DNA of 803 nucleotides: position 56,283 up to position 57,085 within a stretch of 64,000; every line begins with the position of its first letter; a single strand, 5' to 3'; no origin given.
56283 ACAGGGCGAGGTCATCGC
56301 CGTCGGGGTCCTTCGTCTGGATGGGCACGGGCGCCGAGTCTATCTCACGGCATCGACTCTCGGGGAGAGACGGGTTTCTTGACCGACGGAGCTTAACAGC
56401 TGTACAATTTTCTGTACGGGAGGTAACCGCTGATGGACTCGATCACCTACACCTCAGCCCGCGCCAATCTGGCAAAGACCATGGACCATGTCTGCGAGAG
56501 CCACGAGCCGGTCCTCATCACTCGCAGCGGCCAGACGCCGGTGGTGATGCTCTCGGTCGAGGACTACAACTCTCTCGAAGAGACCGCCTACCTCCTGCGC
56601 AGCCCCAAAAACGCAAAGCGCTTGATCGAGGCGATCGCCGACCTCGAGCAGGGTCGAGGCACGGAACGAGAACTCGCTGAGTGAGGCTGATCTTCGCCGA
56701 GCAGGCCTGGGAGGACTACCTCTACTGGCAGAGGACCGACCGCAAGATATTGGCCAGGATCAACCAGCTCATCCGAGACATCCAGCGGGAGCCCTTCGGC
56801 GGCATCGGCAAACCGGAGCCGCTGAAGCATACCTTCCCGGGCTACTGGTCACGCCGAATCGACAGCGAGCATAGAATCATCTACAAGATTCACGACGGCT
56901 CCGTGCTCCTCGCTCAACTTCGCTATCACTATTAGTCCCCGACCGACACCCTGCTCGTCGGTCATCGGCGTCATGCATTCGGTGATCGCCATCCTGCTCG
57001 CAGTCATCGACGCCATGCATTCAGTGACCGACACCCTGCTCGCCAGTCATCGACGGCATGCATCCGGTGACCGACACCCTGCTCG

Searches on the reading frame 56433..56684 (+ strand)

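Call 9: search_protein_families(library=pfam, proteins=[window:56433-56684:+], max_evalue=0.01)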
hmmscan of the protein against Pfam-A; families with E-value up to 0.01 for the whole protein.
window:56433-56684:+ (83 aa): 1 family
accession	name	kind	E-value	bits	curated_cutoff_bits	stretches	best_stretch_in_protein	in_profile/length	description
PF02604.26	PhdYeFM_antitox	-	1.1e-25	89.6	29.8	1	1-74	1-74/74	Antitoxin Phd_YefM, type II toxin-antitoxin system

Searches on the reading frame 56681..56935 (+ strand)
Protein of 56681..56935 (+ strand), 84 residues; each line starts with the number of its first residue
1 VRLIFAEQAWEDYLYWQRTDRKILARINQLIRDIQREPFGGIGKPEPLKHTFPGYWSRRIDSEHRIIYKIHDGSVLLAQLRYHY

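Call 9: search_protein_families(library=pfam, proteins=[window:56681-56935:+], max_evalue=0.01)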
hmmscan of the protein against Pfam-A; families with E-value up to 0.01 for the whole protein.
window:56681-56935:+ (84 aa): 2 families
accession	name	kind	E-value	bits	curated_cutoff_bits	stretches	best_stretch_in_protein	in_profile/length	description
PF06769.20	YoeB_toxin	-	7.7e-39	132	27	1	5-84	1-80/80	YoeB-like toxin of bacterial type II toxin-antitoxin system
PF05016.21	ParE_toxin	-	0.00052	21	23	1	7-76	5-78/89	ParE toxin of type II toxin-antitoxin system, parDE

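Call 12: find_encoding_contigs(protein=window:56681-56935:+, flank=6000, max_places=10)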
Protein window:56681-56935:+ (84 aa): 3 contigs read that carry it; 3 places shown.
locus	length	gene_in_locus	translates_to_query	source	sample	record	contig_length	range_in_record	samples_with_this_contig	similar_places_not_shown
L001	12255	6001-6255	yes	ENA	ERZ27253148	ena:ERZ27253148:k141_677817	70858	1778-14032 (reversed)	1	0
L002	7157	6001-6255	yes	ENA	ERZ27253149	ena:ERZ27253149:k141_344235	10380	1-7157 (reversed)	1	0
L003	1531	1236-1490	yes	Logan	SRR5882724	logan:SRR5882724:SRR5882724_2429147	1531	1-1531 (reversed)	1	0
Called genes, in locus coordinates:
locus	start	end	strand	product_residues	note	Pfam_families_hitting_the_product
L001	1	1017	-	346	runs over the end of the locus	PF01702:TGT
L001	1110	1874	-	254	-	PF03548:LolA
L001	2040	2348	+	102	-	PF09538:FYDLN_acid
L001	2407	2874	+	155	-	PF01288:HPPK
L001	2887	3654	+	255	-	-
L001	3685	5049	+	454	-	PF00072:Response_reg, PF00158:Sigma54_activat, PF14532:Sigma54_activ_2, PF07728:AAA_5 (weak), PF00004:AAA (faint), PF25601:AAA_lid_14, PF02954:HTH_8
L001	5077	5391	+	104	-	-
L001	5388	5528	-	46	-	-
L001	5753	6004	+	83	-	PF02604:PhdYeFM_antitox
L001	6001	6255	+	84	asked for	PF06769:YoeB_toxin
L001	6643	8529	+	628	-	PF00672:HAMP, PF00512:HisKA, PF02518:HATPase_c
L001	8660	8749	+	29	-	PF09604:Potass_KdpF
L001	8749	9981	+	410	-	PF07642:BBP2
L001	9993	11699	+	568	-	PF03814:KdpA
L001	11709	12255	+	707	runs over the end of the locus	PF00122:E1-E2_ATPase, PF00702:Hydrolase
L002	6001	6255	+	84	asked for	PF06769:YoeB_toxin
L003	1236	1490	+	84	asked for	PF06769:YoeB_toxin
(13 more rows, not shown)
